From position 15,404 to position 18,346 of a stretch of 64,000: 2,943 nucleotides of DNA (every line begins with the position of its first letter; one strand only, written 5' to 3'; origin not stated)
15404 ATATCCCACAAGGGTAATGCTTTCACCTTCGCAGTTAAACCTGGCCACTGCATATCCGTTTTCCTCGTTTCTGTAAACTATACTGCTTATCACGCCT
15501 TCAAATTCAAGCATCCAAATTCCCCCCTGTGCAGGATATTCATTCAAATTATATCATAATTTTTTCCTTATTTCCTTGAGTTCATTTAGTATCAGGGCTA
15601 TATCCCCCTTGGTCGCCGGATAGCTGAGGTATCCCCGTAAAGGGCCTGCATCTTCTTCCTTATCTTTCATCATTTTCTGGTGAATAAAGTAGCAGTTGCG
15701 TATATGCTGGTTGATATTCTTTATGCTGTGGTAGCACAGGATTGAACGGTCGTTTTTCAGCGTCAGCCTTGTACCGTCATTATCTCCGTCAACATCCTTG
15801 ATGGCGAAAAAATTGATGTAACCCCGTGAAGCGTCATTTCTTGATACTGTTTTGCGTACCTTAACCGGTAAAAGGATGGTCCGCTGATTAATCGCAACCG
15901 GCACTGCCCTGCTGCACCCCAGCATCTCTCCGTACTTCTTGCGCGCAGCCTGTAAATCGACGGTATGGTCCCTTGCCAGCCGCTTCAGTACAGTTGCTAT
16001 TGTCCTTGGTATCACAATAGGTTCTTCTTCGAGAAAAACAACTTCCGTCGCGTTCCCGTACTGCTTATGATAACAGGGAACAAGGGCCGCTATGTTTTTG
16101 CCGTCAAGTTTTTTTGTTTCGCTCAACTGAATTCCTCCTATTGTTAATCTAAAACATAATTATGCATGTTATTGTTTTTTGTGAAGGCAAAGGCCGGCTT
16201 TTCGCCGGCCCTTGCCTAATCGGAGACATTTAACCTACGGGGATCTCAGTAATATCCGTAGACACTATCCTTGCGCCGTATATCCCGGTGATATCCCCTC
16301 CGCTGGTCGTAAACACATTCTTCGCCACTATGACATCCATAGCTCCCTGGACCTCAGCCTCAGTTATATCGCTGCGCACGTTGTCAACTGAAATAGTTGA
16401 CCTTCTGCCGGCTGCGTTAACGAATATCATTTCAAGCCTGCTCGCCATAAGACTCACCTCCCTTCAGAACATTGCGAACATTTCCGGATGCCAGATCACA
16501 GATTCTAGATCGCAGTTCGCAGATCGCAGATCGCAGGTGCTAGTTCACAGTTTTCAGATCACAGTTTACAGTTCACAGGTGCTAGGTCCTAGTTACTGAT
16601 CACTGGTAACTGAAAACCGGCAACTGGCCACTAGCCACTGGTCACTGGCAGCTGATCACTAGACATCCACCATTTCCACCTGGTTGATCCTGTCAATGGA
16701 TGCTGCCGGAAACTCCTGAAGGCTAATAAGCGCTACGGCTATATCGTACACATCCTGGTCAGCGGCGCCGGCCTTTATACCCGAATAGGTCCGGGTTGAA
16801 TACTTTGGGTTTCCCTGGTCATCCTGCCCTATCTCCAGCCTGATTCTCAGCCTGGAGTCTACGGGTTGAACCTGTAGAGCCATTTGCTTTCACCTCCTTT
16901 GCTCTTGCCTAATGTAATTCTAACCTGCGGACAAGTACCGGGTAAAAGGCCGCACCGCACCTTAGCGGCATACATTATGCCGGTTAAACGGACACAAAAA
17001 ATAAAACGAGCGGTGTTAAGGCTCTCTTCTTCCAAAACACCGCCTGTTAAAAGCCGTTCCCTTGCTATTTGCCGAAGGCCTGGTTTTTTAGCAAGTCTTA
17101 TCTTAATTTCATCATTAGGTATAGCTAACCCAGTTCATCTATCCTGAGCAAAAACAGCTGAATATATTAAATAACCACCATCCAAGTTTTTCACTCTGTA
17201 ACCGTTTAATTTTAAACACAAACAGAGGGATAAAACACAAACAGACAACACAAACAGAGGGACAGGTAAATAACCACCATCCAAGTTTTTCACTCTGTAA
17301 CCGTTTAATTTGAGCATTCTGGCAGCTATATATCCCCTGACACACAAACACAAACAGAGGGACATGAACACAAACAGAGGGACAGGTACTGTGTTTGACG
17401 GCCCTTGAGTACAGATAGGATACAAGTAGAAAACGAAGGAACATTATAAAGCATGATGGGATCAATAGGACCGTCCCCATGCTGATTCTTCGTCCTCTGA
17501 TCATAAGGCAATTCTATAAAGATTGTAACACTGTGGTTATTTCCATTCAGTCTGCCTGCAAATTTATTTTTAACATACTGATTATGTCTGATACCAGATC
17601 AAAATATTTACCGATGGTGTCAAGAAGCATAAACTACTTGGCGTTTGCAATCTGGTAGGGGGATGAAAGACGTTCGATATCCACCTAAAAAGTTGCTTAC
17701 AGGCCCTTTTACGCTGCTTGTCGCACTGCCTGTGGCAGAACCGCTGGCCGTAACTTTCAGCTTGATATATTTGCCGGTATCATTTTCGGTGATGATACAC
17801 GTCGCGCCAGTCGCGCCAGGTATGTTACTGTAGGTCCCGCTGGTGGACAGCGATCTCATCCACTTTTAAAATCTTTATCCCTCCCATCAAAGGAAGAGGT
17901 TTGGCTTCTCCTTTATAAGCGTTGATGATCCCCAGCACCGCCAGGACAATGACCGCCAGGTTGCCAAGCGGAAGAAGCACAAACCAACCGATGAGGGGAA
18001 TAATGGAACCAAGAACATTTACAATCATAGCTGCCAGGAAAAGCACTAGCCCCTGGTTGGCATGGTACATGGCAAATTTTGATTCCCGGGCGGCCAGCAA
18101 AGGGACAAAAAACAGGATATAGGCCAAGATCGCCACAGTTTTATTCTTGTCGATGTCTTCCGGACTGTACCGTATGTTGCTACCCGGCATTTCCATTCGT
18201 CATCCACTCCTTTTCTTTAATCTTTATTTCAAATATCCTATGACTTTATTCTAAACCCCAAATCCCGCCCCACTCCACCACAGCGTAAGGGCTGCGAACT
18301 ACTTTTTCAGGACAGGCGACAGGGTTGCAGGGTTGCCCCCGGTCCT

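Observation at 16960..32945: About 16-kb accessory segment framed by two repeat pairs, one derived from the metK 3-prime end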

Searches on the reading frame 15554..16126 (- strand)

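Call 9: search_protein_families(library=pfam, proteins=[window:15554-16126:-], max_evalue=0.01)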
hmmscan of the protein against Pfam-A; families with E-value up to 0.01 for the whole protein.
window:15554-16126:- (190 aa): 1 family
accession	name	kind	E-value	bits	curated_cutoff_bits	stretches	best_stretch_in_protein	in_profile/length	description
PF06338.17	ComK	-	0.00096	19.4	22.3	1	13-153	11-148/152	ComK protein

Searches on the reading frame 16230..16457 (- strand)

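Call 9: search_protein_families(library=pfam, proteins=[window:16230-16457:-], max_evalue=0.01)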
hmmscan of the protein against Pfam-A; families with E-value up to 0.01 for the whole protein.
window:16230-16457:- (75 aa): 1 family
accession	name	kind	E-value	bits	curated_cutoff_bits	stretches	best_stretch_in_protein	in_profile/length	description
PF11148.14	DUF2922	-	1.4e-25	89.4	25.5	1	7-72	3-68/69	Protein of unknown function (DUF2922)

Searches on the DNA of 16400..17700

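Call 20: search_rna_families(source=window, start=16400, end=17700, threshold=evalue, max_evalue=1)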
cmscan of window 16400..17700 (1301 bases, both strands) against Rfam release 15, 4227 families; matches with E-value up to 1: 0.
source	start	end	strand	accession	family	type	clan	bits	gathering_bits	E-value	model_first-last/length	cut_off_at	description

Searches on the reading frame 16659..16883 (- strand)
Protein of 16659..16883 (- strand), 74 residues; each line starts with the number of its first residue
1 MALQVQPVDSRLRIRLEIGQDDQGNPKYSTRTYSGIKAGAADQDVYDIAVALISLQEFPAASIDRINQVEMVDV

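Call 9: search_protein_families(library=pfam, proteins=[window:16659-16883:-], max_evalue=0.01)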
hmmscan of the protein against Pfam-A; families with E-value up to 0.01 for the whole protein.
window:16659-16883:- (74 aa): 1 family
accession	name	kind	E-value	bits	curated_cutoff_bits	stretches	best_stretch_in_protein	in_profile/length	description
PF07872.17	DUF1659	-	1.1e-21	76.9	24.1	1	5-72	4-71/72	Protein of unknown function (DUF1659)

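Call 12: find_encoding_contigs(protein=window:16659-16883:-, flank=10000, max_places=10)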
Protein window:16659-16883:- (74 aa): 3 contigs read that carry it; 3 places shown.
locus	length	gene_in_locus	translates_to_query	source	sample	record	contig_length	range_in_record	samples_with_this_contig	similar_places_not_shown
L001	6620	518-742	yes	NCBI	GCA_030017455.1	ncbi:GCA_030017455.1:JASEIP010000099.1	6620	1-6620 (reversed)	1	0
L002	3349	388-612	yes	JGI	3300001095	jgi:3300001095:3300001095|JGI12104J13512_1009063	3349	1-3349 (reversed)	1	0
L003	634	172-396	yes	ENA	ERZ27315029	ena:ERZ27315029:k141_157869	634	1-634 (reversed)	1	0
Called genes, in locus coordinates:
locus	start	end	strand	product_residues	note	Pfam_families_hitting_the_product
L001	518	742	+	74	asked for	PF07872:DUF1659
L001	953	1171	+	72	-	PF11148:DUF2922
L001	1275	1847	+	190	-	-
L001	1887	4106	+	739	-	PF23139:OB_YrrC, PF14490:HHH_RecD2 (weak), PF14520:HHH_5, PF14490:HHH_RecD2, PF13245:AAA_19, PF13604:AAA_30, PF18335:SH3_13, PF13538:UvrD_C_2, +7 more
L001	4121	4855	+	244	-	PF18912:DZR_2, PF00156:Pribosyltran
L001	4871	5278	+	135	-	-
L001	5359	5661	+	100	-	PF04316:FlgM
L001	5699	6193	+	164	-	PF05130:FlgN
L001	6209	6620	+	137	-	PF00460:Flg_bb_rod (weak), PF22638:FlgK_D1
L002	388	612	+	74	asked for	PF07872:DUF1659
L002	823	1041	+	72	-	PF11148:DUF2922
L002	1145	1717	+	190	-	-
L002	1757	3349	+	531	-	?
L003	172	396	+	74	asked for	PF07872:DUF1659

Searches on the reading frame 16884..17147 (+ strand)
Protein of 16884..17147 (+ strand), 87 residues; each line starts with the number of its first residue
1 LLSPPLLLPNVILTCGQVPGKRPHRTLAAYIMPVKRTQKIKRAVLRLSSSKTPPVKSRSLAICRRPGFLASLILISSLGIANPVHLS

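Call 68: search_protein_families(library=phrogs, proteins=[window:16884-17147:+], max_evalue=0.01)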
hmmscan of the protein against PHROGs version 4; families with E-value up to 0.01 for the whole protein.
window:16884-17147:+ (87 aa): 0 families

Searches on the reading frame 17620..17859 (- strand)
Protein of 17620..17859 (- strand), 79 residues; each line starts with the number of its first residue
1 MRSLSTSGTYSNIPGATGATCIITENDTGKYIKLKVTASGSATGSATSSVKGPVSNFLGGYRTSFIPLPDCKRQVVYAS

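Call 9: search_protein_families(library=pfam, proteins=[window:17620-17859:-], max_evalue=0.01)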
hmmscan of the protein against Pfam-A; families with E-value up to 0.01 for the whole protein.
window:17620-17859:- (79 aa): 0 families

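Call 47: search_protein_families(library=ncbifam, proteins=[window:17620-17859:-], max_evalue=0.1)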
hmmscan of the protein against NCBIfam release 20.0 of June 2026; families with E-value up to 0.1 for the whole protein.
window:17620-17859:- (79 aa): 1 family
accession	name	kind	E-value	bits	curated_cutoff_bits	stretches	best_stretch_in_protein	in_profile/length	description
NF040485.1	ZirU_fam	subfamily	0.00029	21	100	1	2-37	175-210/210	ZirU family protein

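Call 48: search_protein_families(library=pfam, proteins=[window:17620-17859:-], max_evalue=0.1)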
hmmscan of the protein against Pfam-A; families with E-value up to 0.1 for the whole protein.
window:17620-17859:- (79 aa): 1 family
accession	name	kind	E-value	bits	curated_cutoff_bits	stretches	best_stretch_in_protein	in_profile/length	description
PF19407.5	DUF5979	-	0.038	15.1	25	1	7-47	48-88/104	Domain of unknown function (DUF5979)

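Call 68: search_protein_families(library=phrogs, proteins=[window:17620-17859:-], max_evalue=0.01)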
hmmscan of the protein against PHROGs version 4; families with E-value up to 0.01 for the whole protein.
window:17620-17859:- (79 aa): 0 families

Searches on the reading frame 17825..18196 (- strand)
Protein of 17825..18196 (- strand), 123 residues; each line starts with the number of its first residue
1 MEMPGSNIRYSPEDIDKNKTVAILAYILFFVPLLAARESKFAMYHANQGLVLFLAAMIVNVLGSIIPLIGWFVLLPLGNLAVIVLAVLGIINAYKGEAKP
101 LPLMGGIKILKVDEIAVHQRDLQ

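Call 9: search_protein_families(library=pfam, proteins=[window:17825-18196:-], max_evalue=0.01)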
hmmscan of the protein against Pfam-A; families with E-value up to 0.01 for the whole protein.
window:17825-18196:- (123 aa): 1 family
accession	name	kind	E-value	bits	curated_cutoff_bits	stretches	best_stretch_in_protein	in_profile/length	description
PF09685.15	DUF4870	-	0.0036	17.7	25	1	36-103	34-102/107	Domain of unknown function (DUF4870)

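Call 32: find_encoding_contigs(protein=window:17825-18196:-, flank=10000, max_places=10)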
Protein window:17825-18196:- (123 aa): 2 contigs read that carry it; 2 places shown.
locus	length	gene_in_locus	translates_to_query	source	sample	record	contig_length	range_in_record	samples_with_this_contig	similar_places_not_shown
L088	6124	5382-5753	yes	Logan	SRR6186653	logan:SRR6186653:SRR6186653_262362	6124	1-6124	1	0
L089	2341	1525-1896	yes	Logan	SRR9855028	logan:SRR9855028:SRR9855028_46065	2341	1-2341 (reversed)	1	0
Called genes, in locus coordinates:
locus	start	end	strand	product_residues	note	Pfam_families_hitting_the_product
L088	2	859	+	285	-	?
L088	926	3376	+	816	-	PF13431:TPR_17 (faint), PF13181:TPR_8 (faint), PF13428:TPR_14 (faint), PF00515:TPR_1 (faint), PF13414:TPR_11 (faint), PF14559:TPR_19 (weak), PF07719:TPR_2 (weak)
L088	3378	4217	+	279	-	PF13428:TPR_14 (faint), PF13424:TPR_12 (faint), PF13431:TPR_17 (faint), PF13432:TPR_16 (weak), PF14559:TPR_19, PF12895:ANAPC3 (weak), PF07719:TPR_2 (weak), PF13414:TPR_11 (weak), +8 more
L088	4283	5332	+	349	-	-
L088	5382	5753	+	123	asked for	PF09685:MamF_MmsF (weak)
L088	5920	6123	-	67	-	?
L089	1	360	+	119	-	?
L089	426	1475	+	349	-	-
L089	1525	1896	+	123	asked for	PF09685:MamF_MmsF (weak)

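Call 68: search_protein_families(library=phrogs, proteins=[window:17825-18196:-], max_evalue=0.01)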
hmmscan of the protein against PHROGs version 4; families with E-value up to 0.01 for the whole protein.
window:17825-18196:- (123 aa): 0 families
